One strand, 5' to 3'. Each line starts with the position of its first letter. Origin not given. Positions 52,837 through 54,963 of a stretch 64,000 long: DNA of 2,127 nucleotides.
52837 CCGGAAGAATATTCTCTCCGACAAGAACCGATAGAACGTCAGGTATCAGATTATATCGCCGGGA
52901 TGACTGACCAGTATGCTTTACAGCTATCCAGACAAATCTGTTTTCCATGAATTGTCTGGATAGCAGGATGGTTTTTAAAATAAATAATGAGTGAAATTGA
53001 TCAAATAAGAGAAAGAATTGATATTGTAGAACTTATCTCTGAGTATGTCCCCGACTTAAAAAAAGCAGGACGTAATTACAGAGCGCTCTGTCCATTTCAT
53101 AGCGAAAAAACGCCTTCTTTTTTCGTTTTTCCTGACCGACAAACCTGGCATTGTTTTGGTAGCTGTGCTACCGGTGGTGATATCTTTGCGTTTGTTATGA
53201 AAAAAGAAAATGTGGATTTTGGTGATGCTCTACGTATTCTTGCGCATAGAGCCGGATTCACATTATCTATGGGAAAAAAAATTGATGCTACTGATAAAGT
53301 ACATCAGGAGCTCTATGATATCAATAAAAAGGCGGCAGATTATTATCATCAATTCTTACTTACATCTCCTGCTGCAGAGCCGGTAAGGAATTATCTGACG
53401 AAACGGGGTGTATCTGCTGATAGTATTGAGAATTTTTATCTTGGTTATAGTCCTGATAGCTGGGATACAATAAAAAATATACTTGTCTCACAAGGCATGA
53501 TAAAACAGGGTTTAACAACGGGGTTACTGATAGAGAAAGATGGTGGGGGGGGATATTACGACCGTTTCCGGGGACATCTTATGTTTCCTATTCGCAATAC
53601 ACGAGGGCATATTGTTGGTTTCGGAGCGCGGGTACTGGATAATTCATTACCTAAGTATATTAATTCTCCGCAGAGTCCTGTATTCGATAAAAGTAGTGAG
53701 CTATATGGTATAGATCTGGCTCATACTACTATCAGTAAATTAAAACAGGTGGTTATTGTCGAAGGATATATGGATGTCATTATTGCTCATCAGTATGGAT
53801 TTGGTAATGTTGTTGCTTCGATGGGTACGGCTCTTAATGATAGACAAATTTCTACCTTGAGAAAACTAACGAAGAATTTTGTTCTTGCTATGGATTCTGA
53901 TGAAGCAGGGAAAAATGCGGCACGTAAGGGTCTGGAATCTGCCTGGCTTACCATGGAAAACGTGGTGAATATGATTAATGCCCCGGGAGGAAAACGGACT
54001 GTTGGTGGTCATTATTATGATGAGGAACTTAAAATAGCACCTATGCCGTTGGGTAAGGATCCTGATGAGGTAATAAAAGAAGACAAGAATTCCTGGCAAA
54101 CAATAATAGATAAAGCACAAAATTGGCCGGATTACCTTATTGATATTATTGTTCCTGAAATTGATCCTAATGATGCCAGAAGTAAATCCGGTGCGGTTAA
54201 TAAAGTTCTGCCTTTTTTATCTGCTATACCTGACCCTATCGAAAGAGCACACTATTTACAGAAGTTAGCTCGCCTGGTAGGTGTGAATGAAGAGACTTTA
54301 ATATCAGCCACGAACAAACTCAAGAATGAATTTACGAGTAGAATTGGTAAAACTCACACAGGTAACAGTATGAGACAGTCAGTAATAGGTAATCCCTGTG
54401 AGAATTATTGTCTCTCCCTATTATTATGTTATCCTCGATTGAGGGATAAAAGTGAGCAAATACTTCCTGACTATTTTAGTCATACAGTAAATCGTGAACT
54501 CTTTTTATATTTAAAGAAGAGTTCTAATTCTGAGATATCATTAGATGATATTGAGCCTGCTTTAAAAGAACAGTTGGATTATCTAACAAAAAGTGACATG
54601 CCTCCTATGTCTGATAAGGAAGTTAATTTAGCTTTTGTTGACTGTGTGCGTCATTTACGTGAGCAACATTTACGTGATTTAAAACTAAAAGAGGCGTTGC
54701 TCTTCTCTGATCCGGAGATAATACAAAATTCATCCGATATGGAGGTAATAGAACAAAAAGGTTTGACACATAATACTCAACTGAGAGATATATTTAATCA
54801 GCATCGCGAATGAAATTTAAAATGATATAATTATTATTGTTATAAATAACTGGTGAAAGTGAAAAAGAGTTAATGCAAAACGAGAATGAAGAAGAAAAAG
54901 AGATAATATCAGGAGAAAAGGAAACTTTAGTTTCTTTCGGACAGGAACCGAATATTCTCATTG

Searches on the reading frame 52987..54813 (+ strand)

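Call 95: search_protein_families(library=ncbifam, proteins=[window:52987-54813:+], max_evalue=0.00001)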
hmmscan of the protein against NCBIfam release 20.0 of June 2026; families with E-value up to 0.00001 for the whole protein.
window:52987-54813:+ (608 aa): 3 families
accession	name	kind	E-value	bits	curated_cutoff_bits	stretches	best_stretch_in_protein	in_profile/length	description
TIGR01391.1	dnaG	equivalog_domain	1.5e-119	399.5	283.6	1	4-430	7-413/414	DNA primase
NF006382.0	PRK08624.1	equivalog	1.8e-13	50.1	440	1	190-306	176-301/373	hypothetical protein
TIGR00646.1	MG010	hypoth_equivalog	2.4e-07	30.5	260.65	1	173-314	36-173/218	DNA primase-like protein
